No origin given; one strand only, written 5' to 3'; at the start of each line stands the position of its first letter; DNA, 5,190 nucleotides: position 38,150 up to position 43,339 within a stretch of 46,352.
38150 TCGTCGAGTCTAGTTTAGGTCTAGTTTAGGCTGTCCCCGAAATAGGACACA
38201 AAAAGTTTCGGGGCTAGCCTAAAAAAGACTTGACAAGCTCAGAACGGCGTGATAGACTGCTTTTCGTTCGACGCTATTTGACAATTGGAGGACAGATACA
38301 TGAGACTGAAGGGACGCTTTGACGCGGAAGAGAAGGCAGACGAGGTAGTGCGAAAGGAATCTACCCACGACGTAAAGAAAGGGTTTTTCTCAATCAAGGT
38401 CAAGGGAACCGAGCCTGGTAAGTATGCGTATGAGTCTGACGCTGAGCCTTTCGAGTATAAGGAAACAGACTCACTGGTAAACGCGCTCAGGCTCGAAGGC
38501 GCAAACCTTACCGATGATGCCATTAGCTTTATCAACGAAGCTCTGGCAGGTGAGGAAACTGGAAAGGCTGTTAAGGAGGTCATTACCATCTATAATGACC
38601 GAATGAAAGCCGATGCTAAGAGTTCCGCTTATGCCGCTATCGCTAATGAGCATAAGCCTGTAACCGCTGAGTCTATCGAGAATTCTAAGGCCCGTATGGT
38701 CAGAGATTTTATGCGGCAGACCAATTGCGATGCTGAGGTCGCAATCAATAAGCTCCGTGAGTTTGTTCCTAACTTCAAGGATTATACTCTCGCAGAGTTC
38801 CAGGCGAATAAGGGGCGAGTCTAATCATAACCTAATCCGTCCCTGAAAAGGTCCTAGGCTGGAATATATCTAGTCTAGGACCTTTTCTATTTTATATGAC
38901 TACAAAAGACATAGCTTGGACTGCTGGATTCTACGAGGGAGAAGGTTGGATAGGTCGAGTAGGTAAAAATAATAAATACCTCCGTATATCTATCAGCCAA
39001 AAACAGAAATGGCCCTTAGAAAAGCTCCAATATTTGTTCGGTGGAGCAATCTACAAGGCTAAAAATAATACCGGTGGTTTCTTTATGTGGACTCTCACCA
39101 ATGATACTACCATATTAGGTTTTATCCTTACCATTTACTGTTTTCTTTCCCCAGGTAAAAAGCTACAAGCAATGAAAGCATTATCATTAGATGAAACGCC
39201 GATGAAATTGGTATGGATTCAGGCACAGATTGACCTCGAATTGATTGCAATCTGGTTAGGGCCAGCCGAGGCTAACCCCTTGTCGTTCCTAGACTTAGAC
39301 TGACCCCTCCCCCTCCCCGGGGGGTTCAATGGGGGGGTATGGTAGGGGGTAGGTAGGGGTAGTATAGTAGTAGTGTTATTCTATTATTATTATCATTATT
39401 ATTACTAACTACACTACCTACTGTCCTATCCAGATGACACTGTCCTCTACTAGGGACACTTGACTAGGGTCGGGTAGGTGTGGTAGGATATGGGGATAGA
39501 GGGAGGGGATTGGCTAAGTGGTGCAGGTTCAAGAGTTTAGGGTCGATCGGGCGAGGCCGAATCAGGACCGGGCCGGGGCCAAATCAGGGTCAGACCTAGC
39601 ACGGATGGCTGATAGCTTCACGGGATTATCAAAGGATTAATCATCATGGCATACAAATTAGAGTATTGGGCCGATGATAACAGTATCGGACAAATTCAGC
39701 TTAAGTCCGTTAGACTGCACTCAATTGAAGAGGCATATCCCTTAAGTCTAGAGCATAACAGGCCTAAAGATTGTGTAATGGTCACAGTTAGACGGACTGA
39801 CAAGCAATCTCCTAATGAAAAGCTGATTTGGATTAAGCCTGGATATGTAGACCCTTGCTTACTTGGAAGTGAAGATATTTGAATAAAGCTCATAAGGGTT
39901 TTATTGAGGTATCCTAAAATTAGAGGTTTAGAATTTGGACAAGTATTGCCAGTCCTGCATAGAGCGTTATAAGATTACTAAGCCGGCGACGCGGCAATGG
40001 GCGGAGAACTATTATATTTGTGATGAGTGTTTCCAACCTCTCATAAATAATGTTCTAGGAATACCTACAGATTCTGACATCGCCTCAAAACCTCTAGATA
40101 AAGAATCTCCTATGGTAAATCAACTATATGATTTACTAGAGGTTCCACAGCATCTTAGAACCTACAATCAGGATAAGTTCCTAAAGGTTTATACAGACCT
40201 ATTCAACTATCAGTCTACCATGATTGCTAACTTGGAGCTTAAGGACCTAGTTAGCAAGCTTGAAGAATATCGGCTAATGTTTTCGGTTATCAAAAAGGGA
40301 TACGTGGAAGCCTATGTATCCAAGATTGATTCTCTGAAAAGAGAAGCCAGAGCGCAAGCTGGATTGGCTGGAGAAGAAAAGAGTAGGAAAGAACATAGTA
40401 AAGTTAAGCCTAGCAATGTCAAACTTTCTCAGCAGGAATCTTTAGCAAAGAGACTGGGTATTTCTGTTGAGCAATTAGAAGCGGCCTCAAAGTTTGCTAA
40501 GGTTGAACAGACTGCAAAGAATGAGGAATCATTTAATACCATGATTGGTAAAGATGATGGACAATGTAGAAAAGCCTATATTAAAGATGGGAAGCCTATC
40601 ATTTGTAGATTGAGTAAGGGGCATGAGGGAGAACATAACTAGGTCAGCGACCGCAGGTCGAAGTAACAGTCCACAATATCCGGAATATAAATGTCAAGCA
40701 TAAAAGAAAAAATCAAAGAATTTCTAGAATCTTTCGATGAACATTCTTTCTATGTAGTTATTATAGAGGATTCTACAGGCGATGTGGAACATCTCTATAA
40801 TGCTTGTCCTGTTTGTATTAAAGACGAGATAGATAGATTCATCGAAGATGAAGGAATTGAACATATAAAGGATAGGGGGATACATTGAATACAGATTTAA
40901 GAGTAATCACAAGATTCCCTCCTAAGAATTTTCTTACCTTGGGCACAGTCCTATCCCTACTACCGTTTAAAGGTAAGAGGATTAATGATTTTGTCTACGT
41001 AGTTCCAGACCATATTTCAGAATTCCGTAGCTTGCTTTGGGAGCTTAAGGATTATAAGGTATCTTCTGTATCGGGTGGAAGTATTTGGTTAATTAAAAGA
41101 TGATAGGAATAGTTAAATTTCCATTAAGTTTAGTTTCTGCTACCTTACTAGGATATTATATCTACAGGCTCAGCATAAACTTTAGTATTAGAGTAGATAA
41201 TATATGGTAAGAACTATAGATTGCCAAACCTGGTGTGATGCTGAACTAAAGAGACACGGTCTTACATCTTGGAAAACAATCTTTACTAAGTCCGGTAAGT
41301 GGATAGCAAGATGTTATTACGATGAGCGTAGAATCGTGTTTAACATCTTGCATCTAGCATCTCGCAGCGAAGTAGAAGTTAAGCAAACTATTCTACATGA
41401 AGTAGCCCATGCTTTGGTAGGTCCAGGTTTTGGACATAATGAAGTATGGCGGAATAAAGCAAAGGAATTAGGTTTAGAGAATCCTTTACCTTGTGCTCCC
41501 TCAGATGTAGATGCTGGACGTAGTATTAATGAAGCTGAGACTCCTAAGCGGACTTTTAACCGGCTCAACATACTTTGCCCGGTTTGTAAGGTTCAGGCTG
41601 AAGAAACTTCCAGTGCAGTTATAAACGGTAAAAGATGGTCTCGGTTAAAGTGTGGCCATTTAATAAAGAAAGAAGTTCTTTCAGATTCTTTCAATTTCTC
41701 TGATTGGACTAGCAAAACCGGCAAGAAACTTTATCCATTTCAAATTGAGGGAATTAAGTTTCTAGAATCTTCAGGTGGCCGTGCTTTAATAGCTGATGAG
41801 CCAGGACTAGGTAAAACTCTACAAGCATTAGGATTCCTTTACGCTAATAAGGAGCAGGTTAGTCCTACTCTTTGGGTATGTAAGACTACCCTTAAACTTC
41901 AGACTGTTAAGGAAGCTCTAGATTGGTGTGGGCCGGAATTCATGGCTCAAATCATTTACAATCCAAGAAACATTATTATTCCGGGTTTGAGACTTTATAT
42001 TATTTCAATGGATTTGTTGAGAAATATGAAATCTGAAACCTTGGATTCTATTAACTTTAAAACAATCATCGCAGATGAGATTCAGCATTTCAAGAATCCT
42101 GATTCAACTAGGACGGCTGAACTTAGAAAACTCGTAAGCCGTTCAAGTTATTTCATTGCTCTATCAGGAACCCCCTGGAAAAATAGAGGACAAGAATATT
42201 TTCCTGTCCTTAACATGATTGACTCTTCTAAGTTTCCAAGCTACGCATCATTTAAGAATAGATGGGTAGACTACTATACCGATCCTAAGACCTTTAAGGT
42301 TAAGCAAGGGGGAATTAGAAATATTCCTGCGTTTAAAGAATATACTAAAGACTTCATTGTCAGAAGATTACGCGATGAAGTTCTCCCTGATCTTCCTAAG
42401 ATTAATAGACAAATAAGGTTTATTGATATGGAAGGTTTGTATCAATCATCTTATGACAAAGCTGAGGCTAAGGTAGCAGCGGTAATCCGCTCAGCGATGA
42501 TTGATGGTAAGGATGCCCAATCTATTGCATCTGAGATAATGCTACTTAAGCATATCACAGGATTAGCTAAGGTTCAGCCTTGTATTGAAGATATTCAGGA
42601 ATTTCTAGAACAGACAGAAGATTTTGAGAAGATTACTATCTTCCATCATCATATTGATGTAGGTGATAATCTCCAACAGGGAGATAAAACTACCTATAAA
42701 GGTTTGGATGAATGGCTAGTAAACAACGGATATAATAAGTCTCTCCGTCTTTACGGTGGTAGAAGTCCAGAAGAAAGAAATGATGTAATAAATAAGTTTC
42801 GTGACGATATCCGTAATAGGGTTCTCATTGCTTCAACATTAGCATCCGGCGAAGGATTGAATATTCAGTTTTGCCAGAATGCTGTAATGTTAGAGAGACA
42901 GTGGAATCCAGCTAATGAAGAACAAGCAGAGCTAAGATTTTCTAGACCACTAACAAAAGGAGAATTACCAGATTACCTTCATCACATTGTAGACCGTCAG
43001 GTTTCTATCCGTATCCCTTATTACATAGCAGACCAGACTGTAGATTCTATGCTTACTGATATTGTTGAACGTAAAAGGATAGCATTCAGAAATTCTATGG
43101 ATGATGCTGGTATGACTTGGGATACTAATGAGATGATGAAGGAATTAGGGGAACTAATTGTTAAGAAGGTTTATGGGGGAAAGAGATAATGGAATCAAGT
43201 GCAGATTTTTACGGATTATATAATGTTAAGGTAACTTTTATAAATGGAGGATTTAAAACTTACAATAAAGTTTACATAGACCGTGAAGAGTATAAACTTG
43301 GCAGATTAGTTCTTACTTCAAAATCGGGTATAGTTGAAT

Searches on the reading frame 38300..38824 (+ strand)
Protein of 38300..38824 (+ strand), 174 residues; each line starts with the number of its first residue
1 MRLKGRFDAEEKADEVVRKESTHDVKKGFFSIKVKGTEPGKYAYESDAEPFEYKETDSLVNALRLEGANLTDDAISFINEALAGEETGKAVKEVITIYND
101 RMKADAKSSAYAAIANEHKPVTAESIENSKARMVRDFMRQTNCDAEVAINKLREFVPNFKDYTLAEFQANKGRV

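Call 7: search_protein_families(library=pfam, proteins=[window:38300-38824:+], max_evalue=0.01)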
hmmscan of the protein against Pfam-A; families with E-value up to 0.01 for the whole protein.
window:38300-38824:+ (174 aa): 0 families

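Call 13: find_related_loci(query=window:38300-38824:+, collection=viral_contigs, flank=6000)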
Query window:38300-38824:+ (174 aa) in viral_contigs; peptide patterns used: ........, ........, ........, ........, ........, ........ (x = any residue, [..] = any of these).
9 stretches matched a pattern, but none encodes a relative of the query by tblastn (E <= 1e-3).

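Call 14: find_encoding_contigs(protein=window:38300-38824:+, flank=10000, max_places=10)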
Protein window:38300-38824:+ (174 aa): 10 contigs read that carry it; 5 places shown.
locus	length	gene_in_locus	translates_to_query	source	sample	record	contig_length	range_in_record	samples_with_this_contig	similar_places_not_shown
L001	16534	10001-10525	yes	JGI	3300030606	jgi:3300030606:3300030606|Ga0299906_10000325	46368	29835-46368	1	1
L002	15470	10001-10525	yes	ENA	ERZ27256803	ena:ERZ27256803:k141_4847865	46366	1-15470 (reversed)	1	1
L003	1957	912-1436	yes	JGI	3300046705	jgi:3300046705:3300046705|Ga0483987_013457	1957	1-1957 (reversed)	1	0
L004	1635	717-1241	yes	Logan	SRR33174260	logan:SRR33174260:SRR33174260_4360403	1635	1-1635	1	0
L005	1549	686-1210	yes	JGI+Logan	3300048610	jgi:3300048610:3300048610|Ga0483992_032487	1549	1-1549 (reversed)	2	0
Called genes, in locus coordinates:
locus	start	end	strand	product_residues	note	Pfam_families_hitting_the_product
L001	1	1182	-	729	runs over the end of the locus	-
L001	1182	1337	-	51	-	-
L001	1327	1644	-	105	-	-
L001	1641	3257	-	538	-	-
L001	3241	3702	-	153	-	PF02945:Endonuclease_7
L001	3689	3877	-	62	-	-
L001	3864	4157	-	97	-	-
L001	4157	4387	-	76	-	-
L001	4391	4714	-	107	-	-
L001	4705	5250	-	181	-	-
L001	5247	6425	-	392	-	-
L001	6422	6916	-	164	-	-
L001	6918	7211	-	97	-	-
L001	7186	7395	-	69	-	-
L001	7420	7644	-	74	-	-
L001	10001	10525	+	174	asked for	-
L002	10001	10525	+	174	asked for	-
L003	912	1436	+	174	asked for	-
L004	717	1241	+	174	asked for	-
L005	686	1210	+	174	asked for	-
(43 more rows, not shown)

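Call 18: find_homologous_proteins(query=window:38300-38824:+)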
Query window:38300-38824:+ (174 aa): 9 proteins with E <= 0.001 among 85 candidates.
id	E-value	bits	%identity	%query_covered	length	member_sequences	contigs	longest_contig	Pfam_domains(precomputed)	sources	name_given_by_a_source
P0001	3.4e-106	370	100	100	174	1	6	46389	-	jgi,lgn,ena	jgi:hypothetical protein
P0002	2.4e-66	241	66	100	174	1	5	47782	-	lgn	-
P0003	4.0e-60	220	64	100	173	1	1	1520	-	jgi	jgi:hypothetical protein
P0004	2.6e-40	156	55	84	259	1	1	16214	-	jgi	jgi:hypothetical protein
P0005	7.2e-40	155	51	98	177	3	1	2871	-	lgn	-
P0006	2.8e-37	146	51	99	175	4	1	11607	-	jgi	jgi:hypothetical protein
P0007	8.2e-36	142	46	99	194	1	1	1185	-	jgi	jgi:hypothetical protein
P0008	1.2e-35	141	49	99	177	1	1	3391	-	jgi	-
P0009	2.2e-27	114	44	86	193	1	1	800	-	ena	-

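Call 19: find_encoding_contigs(protein=P0002, flank=10000, max_places=4)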
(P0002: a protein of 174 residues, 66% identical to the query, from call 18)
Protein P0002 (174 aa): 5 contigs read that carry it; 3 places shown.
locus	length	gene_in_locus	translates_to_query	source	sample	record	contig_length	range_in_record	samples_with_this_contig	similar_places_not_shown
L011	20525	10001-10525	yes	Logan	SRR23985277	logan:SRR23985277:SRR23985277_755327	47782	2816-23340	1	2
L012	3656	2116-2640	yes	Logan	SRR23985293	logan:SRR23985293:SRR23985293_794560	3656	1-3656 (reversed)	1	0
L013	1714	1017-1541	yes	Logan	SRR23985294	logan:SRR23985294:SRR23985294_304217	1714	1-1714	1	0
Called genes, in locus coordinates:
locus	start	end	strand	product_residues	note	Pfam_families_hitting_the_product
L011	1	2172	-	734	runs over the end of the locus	-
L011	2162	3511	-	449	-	-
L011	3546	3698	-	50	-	-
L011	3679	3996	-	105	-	-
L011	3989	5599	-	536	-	-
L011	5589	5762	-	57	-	-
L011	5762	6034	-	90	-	-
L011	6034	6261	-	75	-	-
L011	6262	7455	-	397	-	-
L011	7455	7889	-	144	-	-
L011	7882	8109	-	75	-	-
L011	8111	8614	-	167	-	-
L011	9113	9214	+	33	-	-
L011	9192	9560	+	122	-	-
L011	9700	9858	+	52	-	-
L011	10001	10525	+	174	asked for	-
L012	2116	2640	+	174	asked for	-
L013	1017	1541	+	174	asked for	-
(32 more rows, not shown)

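Call 20: find_encoding_contigs(protein=P0004, flank=10000, max_places=3)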
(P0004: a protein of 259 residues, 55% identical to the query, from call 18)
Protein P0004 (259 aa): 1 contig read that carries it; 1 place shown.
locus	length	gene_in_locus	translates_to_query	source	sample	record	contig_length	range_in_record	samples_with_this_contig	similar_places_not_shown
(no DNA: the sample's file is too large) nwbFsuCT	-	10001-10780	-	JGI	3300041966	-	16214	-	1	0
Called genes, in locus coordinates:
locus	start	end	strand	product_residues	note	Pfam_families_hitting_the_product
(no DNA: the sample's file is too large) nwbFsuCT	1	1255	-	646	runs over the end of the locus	-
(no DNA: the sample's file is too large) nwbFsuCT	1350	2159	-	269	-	-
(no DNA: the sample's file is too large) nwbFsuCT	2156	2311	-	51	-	PF20106:DUF6496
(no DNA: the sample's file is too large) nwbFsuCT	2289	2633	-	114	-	-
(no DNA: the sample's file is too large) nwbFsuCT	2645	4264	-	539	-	-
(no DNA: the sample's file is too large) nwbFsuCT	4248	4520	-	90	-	-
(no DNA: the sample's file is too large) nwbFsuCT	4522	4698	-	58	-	PF28077:THIVI_2564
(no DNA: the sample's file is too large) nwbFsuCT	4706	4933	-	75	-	-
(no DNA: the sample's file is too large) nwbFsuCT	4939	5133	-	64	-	-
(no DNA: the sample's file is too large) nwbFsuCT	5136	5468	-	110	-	-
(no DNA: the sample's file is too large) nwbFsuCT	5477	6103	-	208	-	-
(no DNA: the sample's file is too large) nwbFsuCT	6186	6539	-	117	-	-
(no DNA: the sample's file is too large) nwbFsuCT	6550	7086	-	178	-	-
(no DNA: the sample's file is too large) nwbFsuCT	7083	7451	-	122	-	-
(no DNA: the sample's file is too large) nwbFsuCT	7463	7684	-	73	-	-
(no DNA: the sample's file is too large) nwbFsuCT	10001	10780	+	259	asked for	-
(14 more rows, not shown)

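Call 21: find_encoding_contigs(protein=P0006, flank=10000, max_places=3)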
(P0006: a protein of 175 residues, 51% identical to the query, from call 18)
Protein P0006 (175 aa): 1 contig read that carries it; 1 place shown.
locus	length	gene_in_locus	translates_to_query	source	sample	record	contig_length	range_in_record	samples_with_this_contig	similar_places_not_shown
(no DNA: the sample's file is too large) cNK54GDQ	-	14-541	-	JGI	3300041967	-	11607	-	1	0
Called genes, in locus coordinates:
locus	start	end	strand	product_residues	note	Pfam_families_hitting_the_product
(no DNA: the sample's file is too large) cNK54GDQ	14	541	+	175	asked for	-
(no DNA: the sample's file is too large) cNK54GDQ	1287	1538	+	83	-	-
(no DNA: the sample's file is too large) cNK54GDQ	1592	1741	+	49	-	-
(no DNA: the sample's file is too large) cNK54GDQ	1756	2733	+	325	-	-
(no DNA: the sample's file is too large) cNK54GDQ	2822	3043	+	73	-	-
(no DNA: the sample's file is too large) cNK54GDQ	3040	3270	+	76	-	-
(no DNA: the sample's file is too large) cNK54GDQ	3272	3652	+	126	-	-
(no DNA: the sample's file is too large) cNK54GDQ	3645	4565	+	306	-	-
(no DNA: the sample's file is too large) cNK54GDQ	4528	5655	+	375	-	-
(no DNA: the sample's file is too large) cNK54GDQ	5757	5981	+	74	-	-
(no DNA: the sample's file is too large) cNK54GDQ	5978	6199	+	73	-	-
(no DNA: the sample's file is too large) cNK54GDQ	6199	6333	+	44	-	-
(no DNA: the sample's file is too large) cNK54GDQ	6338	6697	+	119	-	PF26948:DUF8296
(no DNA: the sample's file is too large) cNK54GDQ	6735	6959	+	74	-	-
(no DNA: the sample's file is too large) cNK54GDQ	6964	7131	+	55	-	-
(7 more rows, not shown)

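Call 26: find_encoding_contigs(protein=P0005, flank=10000, max_places=3)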
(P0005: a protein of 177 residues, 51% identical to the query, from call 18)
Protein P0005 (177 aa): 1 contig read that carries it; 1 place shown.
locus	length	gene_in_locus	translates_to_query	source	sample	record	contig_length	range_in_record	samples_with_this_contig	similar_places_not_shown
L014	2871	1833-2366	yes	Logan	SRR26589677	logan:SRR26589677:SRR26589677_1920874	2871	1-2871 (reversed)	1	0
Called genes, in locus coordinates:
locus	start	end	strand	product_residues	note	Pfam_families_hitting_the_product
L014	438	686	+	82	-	-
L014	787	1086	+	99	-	-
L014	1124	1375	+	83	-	-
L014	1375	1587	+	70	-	-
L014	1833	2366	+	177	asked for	-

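Call 27: find_encoding_contigs(protein=P0008, flank=10000, max_places=3)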
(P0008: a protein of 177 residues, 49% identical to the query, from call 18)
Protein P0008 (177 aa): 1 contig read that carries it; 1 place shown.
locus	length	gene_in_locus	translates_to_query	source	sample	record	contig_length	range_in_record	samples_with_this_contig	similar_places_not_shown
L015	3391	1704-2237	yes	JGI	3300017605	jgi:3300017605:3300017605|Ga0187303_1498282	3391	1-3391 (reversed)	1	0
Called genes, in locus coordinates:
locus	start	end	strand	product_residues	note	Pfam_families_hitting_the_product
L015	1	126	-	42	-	?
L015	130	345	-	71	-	-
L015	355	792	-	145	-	-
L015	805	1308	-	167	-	-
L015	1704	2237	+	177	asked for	-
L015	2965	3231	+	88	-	-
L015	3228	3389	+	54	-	?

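Call 28: find_encoding_contigs(protein=P0003, flank=10000, max_places=3)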
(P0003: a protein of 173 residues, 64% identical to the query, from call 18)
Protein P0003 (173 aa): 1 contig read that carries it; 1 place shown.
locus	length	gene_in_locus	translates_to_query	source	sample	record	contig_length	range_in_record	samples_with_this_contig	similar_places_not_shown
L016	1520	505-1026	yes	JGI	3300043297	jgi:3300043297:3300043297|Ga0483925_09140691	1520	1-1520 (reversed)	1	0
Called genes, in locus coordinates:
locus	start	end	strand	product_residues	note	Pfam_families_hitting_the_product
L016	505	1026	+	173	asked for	-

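Call 33: find_related_loci(query=A1, collection=metagenome_contigs, flank=5000)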
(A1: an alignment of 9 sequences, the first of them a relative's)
Query A1 (174 aa) in metagenome_contigs; peptide patterns used: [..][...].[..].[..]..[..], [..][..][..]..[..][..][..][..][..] (x = any residue, [..] = any of these).
424 stretches matched a pattern; 3 encode a relative of the query (tblastn E <= 1e-3); 3 distinct loci.
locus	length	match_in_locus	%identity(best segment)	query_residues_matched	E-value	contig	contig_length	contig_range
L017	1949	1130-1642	47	2-174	8e-47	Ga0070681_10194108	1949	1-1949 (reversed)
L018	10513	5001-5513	52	3-174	9e-47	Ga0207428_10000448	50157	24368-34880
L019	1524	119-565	42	26-173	4e-27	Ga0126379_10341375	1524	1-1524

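Call 54: search_protein_families(library=phrogs, proteins=[window:38300-38824:+], max_evalue=0.01)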
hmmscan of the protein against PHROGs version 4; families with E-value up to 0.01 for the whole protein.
window:38300-38824:+ (174 aa): 0 families

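Call 70: find_related_loci(query=A1, collection=viral_contigs, flank=4000)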
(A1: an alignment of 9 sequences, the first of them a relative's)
Query A1 (174 aa) in viral_contigs; peptide patterns used: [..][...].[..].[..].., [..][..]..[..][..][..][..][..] (x = any residue, [..] = any of these).
189 stretches matched a pattern; 1 encode a relative of the query (tblastn E <= 1e-3); 1 distinct loci.
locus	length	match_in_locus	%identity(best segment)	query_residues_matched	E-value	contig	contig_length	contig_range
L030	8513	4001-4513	52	3-174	6e-47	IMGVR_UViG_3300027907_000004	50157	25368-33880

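Call 94: search_protein_families(library=ncbifam, proteins=[window:38300-38824:+], max_evalue=0.01)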
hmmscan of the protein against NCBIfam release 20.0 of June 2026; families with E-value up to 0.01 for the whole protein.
window:38300-38824:+ (174 aa): 0 families

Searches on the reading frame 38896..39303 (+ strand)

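Call 7: search_protein_families(library=pfam, proteins=[window:38896-39303:+], max_evalue=0.01)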
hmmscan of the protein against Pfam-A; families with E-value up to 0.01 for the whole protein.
window:38896-39303:+ (135 aa): 1 family
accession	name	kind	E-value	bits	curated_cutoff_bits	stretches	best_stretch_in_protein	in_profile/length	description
PF00961.24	LAGLIDADG_1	-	9.9e-05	23.6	23.1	1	10-80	2-81/102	LAGLIDADG endonuclease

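Call 54: search_protein_families(library=phrogs, proteins=[window:38896-39303:+], max_evalue=0.01)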
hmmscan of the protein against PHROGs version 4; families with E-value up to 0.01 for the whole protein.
window:38896-39303:+ (135 aa): 1 family
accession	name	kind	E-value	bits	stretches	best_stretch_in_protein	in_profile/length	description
phrog_5046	-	DNA, RNA and nucleotide metabolism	3.4e-07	31.6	1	3-80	5-92/161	HNH endonuclease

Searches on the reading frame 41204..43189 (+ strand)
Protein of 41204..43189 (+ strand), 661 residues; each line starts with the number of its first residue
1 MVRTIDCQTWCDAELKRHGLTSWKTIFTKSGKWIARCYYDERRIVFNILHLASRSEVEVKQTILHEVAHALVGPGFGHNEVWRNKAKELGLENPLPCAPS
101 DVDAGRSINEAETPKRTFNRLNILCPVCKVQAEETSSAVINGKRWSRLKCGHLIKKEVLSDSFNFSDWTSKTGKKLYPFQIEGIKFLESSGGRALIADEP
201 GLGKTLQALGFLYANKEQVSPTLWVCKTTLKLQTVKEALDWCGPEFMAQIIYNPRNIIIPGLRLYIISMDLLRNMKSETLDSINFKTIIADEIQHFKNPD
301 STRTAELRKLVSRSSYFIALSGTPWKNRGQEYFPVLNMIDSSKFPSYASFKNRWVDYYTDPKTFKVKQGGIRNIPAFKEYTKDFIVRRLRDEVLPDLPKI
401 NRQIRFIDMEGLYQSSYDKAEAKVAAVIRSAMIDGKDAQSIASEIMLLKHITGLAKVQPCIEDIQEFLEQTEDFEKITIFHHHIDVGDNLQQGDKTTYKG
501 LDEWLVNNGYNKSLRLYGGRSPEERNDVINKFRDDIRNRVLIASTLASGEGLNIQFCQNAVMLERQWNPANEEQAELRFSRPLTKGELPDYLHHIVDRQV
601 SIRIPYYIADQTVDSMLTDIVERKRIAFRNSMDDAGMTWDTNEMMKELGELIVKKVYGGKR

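Call 7: search_protein_families(library=pfam, proteins=[window:41204-43189:+], max_evalue=0.01)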
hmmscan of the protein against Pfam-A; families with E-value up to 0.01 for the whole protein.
window:41204-43189:+ (661 aa): 5 families
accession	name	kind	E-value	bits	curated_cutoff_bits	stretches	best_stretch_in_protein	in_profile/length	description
PF00176.29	SNF2-rel_dom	-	1.5e-28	100.2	24.9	1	180-451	2-284/290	SNF2-related domain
PF00271.37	Helicase_C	-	4.6e-11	43.4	23.5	1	463-581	5-108/110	Helicase conserved C-terminal domain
PF10263.15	SprT-like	-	7.2e-08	32.7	25.6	1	27-90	25-96/108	SprT-like family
PF04851.21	ResIII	-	2.9e-05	24.5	22.5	1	176-324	4-162/164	Type III restriction enzyme, res subunit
PF24818.1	PH_TRF2_HOY1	-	0.0065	16.8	24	0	21-63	10-52/119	TRF2/HOY1 PH-like domain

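Call 17: find_related_loci(query=window:41204-43189:+, collection=viral_contigs, flank=10000)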
Query window:41204-43189:+ (661 aa) in viral_contigs; peptide patterns used: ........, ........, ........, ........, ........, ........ (x = any residue, [..] = any of these).
9 stretches matched a pattern; 4 encode a relative of the query (tblastn E <= 1e-3); 4 distinct loci.
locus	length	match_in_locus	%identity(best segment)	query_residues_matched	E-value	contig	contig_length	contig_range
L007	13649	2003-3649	33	123-650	8e-78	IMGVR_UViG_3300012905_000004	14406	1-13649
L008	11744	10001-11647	33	123-650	9e-78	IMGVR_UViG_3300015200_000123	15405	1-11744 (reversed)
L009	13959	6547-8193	32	123-650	3e-77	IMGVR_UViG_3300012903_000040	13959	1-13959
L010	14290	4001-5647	32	123-650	3e-77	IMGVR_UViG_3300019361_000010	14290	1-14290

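Call 83: search_dna_similar(query=window:41204-43189:+, collection=phages, mode=protein, max_rows=12)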
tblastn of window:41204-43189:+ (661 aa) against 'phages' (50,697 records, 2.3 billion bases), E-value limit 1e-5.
Records with a match: 910; places in all: 912; records where one place covers at least 80% of the query: 1.
Best place of each record, by identity: <60% 910.
By first word of the organism name: Mycobacterium 373; Klebsiella 133; Gordonia 97; Streptomyces 36; Caulobacter 28; Enterobacter 28; Pseudomonas 19; Arthrobacter 16; Vibrio 16; Microbacterium 15; and 49 more.
By host as written in the record: Mycobacterium smegmatis mc2 155 287; Klebsiella pneumoniae 62; - 58; Gordonia terrae 3612 56; Mycobacterium smegmatis mc#155 51; Streptomyces griseus ATCC 10137 17; Gordonia rubripertincta NRRL B-16540 15; Mycobacterium smegmatis mc2155 14; and 171 more.
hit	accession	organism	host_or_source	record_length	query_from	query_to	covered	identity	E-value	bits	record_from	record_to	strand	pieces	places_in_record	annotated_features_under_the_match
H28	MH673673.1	Thermus phage phiLo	Thermus thermophilus HB8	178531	173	633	70%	27.5%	4e-33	142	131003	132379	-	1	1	DNA helicase-like protein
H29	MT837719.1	Bacteriophage sp.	human fecal samples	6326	159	625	71%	25.8%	5e-21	104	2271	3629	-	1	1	record has no annotation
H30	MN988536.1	Rhizobium phage RHph_N65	Rhizobium phaseoli INC1-2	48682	99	629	80%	22.1%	3e-11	73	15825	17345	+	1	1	SNF2 family helicase protein | hypothetical protein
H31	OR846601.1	Enterococcus phage Efs 1-1-1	Enterococcus faecalis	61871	159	629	71%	24.9%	4e-13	79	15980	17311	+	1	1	record has no annotation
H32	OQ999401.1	Actinomycetia phage DSL-LC01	Actinomycetia bacterium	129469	176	634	69%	25.4%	3e-24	115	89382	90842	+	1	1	DNA helicase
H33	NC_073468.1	Microbacterium phage Pumpernickel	Microbacterium paraoxydans NRRL B-14843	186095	176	634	66%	26.8%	1e-12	133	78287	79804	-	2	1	111: DNA helicase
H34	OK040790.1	Microbacterium phage Pumpernickel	Microbacterium paraoxydans NRRL B-14843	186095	176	634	66%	26.8%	1e-12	133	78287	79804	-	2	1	111: DNA helicase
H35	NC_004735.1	Rhodothermus phage RM378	Rhodothermus marinus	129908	170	624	69%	25.5%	4e-26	120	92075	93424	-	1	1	DNA helicase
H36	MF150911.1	Ralstonia phage DU_RP_II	Ralstonia solanacearum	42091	177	624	68%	25.8%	9e-25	116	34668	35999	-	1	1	putative DNA helicase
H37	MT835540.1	Bacteriophage sp.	human fecal samples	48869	172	625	69%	25.3%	1e-11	75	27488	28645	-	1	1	record has no annotation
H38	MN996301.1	Ralstonia phage RpY1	Ralstonia solanacearum SL341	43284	177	624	68%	25.2%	5e-24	114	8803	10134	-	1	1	DNA helicase-like protein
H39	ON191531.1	Rhodococcus phage Mbo2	Rhodococcus opacus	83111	175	630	69%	24.7%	9e-18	94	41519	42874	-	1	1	DNA helicase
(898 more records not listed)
